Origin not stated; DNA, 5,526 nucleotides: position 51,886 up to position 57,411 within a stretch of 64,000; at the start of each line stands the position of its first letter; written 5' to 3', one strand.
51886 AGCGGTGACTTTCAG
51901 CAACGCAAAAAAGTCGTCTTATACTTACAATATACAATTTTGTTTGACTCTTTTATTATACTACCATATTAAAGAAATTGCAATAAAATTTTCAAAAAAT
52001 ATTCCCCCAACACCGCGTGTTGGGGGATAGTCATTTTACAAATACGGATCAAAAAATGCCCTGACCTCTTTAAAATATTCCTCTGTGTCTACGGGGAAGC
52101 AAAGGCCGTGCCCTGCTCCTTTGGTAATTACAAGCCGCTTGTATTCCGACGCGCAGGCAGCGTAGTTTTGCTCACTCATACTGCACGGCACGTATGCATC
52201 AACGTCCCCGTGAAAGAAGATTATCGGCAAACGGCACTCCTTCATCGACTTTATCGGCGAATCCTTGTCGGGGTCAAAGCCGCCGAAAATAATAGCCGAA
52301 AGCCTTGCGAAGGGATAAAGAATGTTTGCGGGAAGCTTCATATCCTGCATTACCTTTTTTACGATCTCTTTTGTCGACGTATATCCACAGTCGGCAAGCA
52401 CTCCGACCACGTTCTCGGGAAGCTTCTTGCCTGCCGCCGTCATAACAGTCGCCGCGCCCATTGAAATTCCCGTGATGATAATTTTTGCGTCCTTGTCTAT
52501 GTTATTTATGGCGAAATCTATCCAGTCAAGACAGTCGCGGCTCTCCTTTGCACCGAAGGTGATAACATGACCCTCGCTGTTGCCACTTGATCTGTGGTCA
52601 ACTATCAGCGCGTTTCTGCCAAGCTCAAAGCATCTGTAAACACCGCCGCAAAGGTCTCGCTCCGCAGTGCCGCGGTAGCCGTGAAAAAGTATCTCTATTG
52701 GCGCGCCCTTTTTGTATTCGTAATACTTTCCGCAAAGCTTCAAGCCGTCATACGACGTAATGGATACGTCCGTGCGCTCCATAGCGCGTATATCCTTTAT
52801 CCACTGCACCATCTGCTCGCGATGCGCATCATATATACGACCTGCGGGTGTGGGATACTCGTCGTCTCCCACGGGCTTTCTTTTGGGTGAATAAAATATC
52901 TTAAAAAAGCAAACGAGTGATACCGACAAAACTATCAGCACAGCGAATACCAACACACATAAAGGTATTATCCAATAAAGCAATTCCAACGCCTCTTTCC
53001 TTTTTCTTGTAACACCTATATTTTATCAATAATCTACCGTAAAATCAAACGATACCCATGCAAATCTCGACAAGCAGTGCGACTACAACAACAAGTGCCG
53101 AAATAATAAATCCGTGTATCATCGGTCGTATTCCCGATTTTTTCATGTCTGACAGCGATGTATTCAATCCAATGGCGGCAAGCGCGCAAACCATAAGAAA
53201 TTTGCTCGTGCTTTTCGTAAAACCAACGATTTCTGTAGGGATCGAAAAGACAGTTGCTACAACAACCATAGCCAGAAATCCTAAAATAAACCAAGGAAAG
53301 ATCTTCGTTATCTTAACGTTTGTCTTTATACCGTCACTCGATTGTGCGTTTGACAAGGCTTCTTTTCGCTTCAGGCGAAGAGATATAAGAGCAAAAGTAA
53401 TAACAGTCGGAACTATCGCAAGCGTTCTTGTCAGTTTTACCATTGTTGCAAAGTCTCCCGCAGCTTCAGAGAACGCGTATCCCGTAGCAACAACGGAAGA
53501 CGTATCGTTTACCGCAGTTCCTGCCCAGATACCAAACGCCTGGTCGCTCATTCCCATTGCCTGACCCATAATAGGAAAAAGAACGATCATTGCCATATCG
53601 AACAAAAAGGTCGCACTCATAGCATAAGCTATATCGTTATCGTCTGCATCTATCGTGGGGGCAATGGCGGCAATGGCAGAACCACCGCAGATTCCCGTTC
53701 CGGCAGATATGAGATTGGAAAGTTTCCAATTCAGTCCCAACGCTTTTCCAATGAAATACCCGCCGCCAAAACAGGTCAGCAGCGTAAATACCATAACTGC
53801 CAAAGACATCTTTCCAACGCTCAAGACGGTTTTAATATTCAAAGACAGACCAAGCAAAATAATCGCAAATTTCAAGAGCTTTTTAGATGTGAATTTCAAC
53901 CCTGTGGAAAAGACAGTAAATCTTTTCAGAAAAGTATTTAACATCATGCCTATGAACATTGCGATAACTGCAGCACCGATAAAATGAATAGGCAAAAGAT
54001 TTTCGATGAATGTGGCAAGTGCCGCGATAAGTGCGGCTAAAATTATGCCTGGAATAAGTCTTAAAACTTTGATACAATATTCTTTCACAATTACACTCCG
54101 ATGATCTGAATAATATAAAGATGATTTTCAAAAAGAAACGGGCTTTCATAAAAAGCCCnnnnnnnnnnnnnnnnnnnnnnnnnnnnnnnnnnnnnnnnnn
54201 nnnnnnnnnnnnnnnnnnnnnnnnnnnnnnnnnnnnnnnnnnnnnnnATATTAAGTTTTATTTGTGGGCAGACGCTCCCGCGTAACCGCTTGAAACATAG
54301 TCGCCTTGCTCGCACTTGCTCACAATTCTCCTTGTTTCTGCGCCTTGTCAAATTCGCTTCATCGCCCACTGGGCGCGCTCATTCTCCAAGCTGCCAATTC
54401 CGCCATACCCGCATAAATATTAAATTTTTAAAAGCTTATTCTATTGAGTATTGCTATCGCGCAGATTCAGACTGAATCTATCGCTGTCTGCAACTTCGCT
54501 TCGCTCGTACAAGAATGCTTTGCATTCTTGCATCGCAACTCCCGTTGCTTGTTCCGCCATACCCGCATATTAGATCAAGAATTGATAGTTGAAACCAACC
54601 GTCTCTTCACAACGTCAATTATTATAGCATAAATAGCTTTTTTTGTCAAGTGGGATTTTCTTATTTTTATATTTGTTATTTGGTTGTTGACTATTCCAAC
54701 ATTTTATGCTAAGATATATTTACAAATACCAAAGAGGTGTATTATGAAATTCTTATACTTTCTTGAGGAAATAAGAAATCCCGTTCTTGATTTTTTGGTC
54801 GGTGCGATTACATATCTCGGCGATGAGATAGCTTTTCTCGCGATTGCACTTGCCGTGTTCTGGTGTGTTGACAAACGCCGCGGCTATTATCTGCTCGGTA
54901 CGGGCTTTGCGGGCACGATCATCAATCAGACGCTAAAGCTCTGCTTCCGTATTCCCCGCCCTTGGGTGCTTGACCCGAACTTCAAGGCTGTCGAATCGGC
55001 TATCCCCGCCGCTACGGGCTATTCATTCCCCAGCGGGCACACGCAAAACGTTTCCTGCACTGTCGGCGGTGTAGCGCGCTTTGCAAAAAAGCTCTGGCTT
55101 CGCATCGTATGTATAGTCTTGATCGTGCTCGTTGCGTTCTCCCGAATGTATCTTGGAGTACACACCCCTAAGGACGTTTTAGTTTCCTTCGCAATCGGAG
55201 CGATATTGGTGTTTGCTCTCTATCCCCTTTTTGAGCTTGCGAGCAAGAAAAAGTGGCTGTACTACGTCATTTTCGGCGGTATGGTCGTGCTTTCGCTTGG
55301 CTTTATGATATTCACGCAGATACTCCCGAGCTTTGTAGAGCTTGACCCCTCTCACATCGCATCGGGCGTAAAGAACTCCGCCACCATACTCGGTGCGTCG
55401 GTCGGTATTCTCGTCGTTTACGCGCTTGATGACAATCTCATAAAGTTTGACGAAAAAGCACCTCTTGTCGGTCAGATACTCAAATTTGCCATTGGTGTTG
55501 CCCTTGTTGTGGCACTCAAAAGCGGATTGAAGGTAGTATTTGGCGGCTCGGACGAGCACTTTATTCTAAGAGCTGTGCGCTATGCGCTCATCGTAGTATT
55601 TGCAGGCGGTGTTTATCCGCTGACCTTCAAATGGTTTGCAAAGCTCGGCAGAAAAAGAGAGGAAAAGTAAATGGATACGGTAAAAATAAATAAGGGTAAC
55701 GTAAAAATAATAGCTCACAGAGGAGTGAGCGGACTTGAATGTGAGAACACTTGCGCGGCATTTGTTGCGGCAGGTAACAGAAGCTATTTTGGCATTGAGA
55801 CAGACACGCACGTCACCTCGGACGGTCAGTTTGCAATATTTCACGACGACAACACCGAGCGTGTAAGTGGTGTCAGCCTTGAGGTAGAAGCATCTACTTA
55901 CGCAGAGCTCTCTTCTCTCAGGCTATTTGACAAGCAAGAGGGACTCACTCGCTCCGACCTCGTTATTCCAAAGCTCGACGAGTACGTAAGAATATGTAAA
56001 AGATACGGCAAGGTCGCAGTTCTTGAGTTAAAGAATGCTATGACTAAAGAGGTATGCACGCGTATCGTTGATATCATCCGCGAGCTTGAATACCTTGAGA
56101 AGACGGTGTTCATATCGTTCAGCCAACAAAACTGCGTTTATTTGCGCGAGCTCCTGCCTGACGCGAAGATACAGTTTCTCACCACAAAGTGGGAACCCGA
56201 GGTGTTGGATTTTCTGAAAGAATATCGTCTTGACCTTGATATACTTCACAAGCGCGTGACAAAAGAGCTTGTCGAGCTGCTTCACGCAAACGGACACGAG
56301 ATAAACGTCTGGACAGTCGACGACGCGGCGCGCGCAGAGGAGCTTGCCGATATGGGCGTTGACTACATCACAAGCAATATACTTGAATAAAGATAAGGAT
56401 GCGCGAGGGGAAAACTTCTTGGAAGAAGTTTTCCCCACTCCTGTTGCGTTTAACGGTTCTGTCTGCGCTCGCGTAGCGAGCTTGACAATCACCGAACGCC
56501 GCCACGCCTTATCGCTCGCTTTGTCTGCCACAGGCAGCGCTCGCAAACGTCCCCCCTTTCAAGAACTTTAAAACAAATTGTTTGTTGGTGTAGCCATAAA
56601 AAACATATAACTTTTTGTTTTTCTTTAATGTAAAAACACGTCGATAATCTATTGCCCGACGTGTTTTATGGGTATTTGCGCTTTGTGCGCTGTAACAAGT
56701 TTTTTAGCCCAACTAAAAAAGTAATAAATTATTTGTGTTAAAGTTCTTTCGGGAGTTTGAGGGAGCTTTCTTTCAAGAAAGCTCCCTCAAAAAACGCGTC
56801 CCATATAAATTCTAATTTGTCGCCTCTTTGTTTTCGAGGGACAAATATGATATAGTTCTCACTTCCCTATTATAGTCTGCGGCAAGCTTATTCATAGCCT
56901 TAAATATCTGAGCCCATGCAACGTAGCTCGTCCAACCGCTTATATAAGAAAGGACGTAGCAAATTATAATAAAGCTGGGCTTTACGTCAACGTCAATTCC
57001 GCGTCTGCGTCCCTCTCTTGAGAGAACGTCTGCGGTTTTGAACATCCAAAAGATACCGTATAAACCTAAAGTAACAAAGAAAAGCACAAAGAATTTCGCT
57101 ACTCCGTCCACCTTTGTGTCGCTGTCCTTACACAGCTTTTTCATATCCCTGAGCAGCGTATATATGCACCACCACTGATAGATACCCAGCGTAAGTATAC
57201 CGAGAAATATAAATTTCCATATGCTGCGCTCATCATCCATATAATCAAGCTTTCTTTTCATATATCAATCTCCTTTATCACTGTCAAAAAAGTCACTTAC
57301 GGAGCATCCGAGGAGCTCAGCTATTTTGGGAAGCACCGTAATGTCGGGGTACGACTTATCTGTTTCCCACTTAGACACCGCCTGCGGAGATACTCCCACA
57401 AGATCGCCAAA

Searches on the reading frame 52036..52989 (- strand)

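Call 39: search_protein_families(library=pfam, proteins=[window:52036-52989:-], max_evalue=0.00001)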
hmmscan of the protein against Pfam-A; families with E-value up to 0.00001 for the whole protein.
window:52036-52989:- (317 aa): 3 families
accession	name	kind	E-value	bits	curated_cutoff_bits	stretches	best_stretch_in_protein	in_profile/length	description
PF12146.15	Hydrolase_4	-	4.8e-12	46.1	27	0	100-215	8-121/239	Serine aminopeptidase, S33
PF00561.26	Abhydrolase_1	-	4.2e-07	30.3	25.8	0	100-213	4-114/245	alpha/beta hydrolase fold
PF00326.27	Peptidase_S9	-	6.1e-06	26.3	22.6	0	146-316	41-209/213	Prolyl oligopeptidase family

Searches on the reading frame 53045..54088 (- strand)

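Call 39: search_protein_families(library=pfam, proteins=[window:53045-54088:-], max_evalue=0.00001)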
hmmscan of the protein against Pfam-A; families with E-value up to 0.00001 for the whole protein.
window:53045-54088:- (347 aa): 1 family
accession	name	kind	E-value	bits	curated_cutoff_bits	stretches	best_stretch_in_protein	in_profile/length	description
PF03601.19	Cons_hypoth698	-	3.2e-74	250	24.5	1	13-325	1-303/304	Conserved hypothetical protein 698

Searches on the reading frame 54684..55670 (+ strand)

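Call 39: search_protein_families(library=pfam, proteins=[window:54684-55670:+], max_evalue=0.00001)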
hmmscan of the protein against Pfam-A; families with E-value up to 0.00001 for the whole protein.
window:54684-55670:+ (328 aa): 2 families
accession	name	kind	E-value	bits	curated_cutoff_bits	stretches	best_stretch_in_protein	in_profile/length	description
PF01569.27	PAP2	-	4e-22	78.8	27.2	1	69-184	4-126/130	PAP2 superfamily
PF14378.12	PAP2_3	-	3.7e-06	27.3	27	0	110-175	122-187/190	PAP2 superfamily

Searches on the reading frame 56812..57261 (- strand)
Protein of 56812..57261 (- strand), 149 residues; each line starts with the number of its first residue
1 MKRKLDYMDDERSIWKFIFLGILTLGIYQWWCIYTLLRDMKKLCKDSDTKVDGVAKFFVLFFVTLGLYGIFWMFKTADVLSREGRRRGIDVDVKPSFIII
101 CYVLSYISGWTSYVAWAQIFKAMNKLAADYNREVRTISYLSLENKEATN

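Call 18: search_protein_families(library=pfam, proteins=[window:56812-57261:-])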
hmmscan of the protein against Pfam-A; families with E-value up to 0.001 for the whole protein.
window:56812-57261:- (149 aa): 1 family
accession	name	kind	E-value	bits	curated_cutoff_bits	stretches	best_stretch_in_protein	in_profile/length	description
PF14018.11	DUF4234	-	1.8e-20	73.2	25.3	2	12-77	1-65/70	Domain of unknown function (DUF4234)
